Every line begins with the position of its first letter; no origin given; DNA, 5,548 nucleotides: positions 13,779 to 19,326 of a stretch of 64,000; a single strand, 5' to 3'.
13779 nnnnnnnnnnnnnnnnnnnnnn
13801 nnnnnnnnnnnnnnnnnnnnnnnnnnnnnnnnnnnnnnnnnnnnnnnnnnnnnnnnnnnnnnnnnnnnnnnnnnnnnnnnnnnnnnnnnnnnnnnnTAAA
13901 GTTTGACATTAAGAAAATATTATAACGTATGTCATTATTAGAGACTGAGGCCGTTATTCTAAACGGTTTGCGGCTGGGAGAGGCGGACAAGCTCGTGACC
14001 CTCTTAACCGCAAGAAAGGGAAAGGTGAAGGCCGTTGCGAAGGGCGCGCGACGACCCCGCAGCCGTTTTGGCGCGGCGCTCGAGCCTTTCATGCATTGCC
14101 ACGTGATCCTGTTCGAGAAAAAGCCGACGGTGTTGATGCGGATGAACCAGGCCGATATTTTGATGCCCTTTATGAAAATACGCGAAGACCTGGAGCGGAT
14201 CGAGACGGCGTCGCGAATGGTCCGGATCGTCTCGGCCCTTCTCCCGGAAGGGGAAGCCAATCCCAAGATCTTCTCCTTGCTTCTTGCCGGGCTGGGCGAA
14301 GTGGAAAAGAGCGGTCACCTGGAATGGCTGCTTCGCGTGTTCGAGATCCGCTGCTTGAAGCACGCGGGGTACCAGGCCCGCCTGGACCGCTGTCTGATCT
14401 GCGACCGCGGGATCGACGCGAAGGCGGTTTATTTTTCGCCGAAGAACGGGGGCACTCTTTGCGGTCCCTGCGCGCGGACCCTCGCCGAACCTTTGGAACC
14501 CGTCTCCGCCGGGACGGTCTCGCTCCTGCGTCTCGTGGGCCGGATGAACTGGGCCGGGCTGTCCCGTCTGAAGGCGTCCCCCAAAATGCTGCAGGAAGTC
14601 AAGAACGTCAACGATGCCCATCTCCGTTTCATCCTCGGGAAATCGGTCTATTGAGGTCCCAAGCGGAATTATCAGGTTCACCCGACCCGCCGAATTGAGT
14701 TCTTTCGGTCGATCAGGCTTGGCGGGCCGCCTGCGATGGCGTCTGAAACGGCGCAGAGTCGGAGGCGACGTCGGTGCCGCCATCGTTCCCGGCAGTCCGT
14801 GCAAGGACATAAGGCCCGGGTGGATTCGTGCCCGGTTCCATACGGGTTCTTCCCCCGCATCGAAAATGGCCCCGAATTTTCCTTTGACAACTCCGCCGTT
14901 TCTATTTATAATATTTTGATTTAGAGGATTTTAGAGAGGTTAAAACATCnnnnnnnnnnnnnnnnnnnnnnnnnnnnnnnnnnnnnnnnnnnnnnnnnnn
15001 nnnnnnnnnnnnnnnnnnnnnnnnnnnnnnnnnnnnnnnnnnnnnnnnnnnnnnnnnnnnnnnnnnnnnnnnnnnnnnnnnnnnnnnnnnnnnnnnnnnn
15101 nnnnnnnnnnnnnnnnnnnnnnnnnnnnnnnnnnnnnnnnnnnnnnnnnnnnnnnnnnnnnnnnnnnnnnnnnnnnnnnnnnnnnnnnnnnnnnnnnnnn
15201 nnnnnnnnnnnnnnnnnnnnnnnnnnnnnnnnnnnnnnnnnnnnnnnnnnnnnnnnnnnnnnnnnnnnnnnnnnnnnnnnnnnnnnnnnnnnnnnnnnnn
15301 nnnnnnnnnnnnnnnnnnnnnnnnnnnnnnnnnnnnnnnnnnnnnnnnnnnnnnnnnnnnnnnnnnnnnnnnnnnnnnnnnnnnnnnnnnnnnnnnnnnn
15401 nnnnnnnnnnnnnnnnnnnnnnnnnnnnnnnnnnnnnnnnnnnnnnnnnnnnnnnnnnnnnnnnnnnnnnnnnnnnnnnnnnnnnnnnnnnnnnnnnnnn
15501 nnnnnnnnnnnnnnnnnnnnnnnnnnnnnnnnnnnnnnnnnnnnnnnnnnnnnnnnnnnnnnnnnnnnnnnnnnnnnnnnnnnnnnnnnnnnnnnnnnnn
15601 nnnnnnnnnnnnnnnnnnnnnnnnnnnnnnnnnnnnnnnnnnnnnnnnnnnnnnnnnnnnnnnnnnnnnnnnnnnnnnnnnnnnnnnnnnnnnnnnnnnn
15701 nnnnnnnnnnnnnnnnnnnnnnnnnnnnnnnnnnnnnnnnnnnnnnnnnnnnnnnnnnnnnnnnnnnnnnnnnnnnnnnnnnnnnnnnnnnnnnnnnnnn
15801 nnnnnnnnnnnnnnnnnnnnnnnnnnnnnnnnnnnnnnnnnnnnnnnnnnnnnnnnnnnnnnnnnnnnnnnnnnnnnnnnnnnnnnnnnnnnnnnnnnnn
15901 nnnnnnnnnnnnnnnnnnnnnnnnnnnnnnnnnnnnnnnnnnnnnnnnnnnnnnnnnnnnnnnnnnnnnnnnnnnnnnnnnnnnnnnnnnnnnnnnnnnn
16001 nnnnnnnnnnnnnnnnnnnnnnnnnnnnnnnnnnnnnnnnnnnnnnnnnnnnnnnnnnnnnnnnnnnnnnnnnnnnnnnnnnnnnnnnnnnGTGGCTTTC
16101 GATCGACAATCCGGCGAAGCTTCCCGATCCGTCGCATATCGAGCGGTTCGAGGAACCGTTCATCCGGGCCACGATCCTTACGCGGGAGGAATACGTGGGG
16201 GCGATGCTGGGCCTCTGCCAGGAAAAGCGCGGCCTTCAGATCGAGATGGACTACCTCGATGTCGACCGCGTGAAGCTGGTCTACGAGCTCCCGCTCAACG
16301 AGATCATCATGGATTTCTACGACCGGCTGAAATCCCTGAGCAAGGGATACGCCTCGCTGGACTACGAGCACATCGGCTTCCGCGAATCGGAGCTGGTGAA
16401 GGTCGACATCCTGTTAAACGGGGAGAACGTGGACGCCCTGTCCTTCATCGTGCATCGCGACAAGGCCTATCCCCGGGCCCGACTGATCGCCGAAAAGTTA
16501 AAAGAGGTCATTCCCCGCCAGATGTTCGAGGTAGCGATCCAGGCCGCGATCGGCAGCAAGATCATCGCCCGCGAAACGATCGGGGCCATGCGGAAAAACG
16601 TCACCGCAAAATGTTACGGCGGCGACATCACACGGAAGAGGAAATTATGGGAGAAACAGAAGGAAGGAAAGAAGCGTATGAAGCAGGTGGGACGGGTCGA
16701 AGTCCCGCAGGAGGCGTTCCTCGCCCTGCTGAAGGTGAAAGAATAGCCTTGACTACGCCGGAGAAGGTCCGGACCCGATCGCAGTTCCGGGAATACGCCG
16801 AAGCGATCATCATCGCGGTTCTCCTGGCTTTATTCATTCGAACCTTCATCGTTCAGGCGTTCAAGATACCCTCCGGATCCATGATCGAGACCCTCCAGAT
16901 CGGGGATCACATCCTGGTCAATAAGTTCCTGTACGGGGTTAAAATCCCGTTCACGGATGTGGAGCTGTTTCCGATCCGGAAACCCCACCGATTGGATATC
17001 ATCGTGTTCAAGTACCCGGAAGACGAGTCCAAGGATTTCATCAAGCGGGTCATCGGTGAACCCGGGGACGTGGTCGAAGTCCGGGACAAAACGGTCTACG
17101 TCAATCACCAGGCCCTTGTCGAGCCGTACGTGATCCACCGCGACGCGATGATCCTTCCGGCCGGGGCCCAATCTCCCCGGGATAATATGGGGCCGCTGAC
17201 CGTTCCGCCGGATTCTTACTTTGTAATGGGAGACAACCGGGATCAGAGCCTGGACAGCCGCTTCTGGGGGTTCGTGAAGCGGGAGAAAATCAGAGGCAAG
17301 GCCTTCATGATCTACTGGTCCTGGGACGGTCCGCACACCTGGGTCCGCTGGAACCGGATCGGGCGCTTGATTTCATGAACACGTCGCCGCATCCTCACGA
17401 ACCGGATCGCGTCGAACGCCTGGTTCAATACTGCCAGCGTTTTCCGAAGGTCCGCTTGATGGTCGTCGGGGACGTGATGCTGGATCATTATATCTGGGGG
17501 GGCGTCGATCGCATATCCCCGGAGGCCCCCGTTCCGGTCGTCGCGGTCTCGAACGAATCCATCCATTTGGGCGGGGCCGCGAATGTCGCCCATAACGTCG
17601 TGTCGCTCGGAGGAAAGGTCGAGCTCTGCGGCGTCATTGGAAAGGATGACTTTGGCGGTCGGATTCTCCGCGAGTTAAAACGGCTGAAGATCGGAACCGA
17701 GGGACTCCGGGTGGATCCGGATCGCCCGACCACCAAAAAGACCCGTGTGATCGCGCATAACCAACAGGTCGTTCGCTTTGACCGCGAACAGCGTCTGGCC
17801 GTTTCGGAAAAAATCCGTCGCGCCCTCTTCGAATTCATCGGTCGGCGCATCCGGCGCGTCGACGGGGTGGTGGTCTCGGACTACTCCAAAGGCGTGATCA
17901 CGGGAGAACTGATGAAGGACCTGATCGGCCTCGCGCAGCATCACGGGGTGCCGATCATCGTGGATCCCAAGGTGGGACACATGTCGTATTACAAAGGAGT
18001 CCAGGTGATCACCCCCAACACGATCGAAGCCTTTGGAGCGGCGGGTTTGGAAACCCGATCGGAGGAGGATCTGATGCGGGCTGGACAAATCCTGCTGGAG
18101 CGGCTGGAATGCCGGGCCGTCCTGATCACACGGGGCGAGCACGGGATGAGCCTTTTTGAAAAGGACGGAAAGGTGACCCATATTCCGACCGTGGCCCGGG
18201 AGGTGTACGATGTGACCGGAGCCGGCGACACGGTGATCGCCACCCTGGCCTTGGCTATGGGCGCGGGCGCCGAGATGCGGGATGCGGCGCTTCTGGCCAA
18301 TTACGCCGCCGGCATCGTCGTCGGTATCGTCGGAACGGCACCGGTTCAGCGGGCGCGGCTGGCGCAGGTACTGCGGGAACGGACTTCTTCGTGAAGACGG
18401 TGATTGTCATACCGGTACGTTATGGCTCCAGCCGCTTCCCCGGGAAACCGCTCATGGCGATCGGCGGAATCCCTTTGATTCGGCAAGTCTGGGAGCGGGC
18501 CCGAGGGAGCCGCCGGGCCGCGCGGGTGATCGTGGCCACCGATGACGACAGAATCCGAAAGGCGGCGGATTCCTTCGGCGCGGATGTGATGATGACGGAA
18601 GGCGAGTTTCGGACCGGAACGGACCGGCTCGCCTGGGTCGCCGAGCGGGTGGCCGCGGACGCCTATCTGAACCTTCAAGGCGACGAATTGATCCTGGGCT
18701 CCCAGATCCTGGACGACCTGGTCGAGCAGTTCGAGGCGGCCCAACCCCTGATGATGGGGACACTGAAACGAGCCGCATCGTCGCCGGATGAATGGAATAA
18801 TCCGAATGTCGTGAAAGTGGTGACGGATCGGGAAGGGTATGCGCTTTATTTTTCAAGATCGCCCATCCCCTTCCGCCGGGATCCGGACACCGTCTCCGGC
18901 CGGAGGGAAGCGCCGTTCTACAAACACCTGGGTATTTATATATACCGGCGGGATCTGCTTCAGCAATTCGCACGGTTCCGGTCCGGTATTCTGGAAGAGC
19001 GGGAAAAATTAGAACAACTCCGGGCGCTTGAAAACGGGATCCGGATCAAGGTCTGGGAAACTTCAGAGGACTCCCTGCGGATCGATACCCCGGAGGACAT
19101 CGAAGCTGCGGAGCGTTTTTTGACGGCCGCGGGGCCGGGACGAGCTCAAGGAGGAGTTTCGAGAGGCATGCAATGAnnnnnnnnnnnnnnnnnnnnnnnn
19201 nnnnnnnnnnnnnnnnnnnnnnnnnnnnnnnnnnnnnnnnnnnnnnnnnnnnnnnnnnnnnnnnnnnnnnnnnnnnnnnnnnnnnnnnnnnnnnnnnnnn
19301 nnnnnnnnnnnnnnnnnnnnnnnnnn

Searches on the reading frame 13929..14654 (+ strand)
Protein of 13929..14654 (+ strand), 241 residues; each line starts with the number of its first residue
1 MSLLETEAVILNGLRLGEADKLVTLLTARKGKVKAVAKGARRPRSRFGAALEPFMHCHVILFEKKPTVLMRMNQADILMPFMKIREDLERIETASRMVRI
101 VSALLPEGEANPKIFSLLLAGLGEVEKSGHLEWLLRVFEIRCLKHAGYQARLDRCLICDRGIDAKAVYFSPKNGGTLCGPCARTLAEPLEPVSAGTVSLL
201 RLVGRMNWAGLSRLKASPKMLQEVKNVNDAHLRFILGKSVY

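Call 14: search_protein_families(library=pfam, proteins=[window:13929-14654:+], max_evalue=0.0001)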
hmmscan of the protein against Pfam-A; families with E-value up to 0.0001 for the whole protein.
window:13929-14654:+ (241 aa): 2 families
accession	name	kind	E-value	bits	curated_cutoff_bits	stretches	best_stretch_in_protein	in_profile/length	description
PF02565.21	RecO_C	-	7.8e-27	94.4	22.1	1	85-238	1-151/157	Recombination protein O C terminal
PF11967.14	RecO_N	-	3.6e-22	78.6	27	1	1-81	1-80/80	Recombination protein O N terminal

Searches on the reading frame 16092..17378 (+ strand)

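Call 47: search_protein_families(library=pfam, proteins=[window:16092-17378:+], max_evalue=0.0001)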
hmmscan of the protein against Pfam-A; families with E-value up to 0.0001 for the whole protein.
window:16092-17378:+ (428 aa): 1 family
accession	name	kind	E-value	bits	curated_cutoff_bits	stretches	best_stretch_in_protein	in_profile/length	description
PF10502.14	Peptidase_S26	-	3.1e-54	183.8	22.9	1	233-409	2-168/168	Signal peptidase, peptidase S26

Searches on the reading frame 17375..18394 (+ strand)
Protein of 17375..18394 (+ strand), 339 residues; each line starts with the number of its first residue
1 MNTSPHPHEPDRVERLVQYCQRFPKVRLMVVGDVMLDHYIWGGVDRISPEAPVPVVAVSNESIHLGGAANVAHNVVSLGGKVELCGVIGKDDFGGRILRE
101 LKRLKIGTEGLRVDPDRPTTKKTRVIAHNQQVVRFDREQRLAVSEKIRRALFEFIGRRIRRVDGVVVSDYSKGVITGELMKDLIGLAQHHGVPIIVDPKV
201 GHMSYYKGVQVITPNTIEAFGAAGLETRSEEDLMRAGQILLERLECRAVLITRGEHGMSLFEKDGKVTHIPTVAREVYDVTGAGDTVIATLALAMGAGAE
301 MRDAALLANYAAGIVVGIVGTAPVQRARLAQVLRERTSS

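Call 17: search_protein_families(library=pfam, proteins=[window:17375-18394:+], max_evalue=0.0001)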
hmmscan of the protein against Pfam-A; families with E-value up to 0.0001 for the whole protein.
window:17375-18394:+ (339 aa): 2 families
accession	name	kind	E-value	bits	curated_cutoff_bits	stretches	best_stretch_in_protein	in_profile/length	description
PF00294.29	PfkB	-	8.6e-46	157.1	25.8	1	28-322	4-296/302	pfkB family carbohydrate kinase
PF08543.17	Phos_pyr_kin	-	2.4e-08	34.1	27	1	207-307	118-223/246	Phosphomethylpyrimidine kinase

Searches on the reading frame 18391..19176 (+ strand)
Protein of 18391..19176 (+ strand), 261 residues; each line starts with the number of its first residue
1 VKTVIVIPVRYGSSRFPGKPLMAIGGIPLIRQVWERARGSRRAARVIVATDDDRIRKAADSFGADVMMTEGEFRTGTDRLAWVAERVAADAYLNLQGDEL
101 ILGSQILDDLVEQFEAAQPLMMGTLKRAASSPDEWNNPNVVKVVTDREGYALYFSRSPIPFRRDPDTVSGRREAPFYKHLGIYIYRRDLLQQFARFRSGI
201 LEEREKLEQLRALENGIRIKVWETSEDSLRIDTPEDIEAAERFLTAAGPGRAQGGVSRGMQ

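Call 17: search_protein_families(library=pfam, proteins=[window:18391-19176:+], max_evalue=0.0001)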
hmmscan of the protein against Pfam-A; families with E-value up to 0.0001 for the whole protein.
window:18391-19176:+ (261 aa): 2 families
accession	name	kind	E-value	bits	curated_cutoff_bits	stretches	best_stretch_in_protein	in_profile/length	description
PF02348.25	CTP_transf_3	-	7.5e-49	166.9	22.6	1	4-219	1-217/217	Cytidylyltransferase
PF12804.13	NTP_transf_3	-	2.7e-07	31.4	27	1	13-118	9-115/160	MobA-like NTP transferase domain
